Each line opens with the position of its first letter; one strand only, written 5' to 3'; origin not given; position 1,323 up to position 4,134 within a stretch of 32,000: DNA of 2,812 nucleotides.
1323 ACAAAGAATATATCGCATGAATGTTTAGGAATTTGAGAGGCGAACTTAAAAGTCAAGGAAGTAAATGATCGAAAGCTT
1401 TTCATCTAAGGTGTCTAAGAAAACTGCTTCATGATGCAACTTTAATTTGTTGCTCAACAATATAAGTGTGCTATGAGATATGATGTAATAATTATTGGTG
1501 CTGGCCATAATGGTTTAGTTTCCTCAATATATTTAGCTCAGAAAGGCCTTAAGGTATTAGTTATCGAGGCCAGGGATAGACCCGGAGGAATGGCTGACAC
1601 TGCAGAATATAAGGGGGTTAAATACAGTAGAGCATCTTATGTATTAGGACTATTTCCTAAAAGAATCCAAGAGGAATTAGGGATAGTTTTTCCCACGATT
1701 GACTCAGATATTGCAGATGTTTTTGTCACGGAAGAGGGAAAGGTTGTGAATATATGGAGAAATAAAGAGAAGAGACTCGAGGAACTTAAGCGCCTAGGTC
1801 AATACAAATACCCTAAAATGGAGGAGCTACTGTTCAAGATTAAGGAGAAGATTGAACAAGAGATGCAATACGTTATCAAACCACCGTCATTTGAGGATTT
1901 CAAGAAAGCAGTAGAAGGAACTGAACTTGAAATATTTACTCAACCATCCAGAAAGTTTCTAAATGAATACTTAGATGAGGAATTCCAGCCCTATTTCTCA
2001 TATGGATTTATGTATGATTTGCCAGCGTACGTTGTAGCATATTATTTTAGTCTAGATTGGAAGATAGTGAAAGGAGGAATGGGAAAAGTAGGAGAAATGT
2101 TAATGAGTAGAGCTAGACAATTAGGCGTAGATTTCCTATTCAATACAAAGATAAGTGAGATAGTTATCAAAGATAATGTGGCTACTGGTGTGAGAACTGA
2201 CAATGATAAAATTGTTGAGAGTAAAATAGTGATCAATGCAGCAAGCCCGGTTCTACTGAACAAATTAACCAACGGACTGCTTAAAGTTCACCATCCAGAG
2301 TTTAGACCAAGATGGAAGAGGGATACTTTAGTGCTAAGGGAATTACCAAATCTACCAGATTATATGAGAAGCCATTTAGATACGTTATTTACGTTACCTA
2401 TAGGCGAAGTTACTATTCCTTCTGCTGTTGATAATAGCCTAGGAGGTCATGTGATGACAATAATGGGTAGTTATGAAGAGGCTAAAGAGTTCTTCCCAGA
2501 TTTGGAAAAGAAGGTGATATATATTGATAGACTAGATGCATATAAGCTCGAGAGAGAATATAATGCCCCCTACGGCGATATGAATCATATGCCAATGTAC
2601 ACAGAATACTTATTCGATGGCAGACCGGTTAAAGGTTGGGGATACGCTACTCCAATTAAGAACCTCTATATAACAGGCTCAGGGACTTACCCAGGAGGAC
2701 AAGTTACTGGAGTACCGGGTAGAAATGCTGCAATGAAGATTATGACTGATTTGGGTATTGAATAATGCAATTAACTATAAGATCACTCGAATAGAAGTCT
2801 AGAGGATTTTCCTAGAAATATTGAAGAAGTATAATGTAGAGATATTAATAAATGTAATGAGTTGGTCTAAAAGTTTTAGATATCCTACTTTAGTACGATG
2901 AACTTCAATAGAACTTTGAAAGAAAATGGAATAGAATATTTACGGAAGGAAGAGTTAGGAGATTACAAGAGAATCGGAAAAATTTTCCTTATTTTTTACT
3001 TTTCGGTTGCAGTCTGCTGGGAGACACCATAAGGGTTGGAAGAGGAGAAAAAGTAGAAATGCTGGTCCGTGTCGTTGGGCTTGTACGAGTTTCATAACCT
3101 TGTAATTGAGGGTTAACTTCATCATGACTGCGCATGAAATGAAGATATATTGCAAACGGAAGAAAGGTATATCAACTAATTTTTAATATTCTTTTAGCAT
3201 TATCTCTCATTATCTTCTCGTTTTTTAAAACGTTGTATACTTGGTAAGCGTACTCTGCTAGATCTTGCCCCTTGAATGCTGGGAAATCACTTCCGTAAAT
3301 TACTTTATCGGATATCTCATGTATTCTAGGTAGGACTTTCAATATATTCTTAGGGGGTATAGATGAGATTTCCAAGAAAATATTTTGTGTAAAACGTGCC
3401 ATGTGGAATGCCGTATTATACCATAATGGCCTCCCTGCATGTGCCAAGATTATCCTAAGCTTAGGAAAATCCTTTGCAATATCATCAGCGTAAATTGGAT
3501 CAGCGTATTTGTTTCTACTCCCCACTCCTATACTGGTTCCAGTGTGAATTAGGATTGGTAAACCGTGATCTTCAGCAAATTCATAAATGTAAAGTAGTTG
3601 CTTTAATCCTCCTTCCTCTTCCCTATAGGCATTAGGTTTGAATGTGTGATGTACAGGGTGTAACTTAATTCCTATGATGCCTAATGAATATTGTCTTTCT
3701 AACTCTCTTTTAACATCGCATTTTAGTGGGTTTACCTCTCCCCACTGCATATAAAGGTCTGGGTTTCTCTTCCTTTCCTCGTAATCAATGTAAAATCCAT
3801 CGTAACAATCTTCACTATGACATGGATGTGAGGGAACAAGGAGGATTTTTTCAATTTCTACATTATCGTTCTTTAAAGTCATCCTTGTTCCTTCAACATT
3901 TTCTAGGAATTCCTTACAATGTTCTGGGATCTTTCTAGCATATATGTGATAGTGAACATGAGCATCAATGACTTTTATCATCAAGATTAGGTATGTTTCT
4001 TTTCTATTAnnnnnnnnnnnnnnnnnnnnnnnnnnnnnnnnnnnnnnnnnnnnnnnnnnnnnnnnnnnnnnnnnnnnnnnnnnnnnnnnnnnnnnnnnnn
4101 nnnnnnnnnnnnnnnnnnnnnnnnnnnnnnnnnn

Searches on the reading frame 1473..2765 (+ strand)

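Call 15: search_protein_families(library=pfam, proteins=[window:1473-2765:+], max_evalue=0.01)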
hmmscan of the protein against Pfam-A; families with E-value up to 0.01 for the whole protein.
window:1473-2765:+ (430 aa): 13 families
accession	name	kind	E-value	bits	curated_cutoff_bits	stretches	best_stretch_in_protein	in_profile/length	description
PF01266.30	DAO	-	1.8e-14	54.5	27.9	1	4-280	1-234/353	FAD dependent oxidoreductase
PF01593.30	Amino_oxidase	-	5.8e-13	49.4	19.8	1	14-282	3-272/443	Flavin containing amine oxidoreductase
PF13450.12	NAD_binding_8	-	7.8e-12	45.7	21.9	1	7-53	1-47/68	NAD(P)-binding Rossmann-like domain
PF00890.30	FAD_binding_2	-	6.3e-09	36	20.4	1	4-40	1-37/414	FAD binding domain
PF07992.20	Pyr_redox_2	-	1.2e-08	35.1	26.1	1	3-39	1-38/291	Pyridine nucleotide-disulphide oxidoreductase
PF03486.20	HI0933_like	-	3.6e-08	33.6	50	1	4-38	2-36/244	HI0933-like protein Rossmann domain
PF00070.33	Pyr_redox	-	1.1e-07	32.7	22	1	5-42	2-39/82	Pyridine nucleotide-disulphide oxidoreductase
PF01946.23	Thi4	-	1.8e-07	31.1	26.2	1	2-40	17-56/235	Thi4 family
PF12831.13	FAD_oxidored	-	2.7e-07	30.7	27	1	4-41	1-38/416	FAD dependent oxidoreductase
PF01494.25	FAD_binding_3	-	1.2e-05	25.1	22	1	3-36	2-35/349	FAD binding domain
PF01134.28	GIDA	-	3e-05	23.7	22.1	1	4-31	1-28/391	Glucose inhibited division protein A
PF00996.24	GDI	-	8.3e-05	21.7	23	0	2-41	4-43/436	GDP dissociation inhibitor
PF21799.2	MurD-like_N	-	0.0025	18.5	27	1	4-45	2-43/88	Mur ligase MurD-like, N-terminal domain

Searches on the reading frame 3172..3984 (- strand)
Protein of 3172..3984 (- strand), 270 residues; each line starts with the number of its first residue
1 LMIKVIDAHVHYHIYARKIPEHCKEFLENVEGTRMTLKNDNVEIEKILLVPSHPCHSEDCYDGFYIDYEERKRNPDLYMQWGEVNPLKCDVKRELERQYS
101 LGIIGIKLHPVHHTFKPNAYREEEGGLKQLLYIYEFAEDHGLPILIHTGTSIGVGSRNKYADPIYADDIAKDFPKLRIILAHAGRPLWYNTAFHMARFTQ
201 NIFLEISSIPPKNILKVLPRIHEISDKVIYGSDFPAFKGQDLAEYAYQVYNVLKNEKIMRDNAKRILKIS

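Call 15: search_protein_families(library=pfam, proteins=[window:3172-3984:-], max_evalue=0.01)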
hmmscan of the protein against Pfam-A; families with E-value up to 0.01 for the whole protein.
window:3172-3984:- (270 aa): 1 family
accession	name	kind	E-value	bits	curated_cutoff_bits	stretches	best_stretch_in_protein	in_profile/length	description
PF04909.20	Amidohydro_2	-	3e-26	93.3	26.4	1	90-268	93-288/289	Amidohydrolase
